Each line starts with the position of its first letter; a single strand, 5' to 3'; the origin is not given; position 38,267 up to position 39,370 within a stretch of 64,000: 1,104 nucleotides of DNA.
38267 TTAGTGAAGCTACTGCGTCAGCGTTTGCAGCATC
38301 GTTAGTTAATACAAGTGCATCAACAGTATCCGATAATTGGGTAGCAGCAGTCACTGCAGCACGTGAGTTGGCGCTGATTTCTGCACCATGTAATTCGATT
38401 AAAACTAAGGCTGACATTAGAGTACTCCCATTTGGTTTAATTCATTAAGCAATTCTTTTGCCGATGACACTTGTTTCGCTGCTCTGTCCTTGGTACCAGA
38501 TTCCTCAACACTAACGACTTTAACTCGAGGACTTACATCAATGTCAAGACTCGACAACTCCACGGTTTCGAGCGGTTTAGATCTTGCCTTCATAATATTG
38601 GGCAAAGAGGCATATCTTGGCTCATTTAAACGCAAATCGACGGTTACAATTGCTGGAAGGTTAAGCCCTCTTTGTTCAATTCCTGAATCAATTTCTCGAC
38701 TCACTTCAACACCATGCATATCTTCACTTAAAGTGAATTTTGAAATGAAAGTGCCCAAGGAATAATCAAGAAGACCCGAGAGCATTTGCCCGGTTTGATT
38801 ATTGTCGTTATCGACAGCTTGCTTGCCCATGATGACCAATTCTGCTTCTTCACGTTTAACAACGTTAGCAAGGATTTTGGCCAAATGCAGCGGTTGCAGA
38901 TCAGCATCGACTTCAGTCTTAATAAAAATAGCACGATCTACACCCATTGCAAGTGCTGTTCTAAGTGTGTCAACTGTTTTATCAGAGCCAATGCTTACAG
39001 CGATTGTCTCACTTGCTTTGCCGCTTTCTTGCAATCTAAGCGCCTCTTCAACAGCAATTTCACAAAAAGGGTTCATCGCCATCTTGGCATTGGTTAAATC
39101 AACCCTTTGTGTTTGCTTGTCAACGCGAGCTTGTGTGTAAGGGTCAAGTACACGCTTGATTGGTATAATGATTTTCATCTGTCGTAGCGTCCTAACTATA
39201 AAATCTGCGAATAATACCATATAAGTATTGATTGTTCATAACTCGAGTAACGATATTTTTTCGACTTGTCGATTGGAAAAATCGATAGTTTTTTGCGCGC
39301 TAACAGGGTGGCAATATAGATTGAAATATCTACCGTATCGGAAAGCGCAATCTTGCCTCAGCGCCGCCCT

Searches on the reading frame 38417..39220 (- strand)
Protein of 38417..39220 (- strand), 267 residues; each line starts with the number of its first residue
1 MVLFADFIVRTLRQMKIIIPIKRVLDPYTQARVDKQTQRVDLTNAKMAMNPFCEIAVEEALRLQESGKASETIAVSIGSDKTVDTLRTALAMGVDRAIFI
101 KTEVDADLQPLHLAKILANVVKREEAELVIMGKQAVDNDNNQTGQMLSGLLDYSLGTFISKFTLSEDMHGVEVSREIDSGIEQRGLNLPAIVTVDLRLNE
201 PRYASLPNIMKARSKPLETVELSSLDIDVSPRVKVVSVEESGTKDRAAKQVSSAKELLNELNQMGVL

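Call 11: search_protein_families(library=ncbifam, proteins=[window:38417-39220:-], max_evalue=1e-10)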
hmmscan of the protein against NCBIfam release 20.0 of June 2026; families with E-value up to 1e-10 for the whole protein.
window:38417-39220:- (267 aa): 5 families
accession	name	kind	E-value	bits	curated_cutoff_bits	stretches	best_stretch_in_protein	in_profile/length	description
NF040731.1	flavo_sub_EftB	exception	1.9e-26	93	445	1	16-229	1-212/260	electron transfer flavoprotein subunit beta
NF042971.1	AcrlCoAredClosAcrB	equivalog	8e-21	74.3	475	1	15-228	1-213/266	acryloyl-CoA reductase electron transfer subunit gamma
NF002888.0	PRK03359.1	subfamily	1e-18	67.6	219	1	15-247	1-231/256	putative electron transfer flavoprotein FixA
NF008998.0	PRK12342.1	equivalog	2.5e-18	66.3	338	1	15-247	1-230/254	electron transfer flavoprotein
TIGR04503.1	mft_etfB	hypoth_equivalog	4.2e-18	65.7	200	1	29-240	10-232/290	mycofactocin-associated electron transfer flavoprotein beta subunit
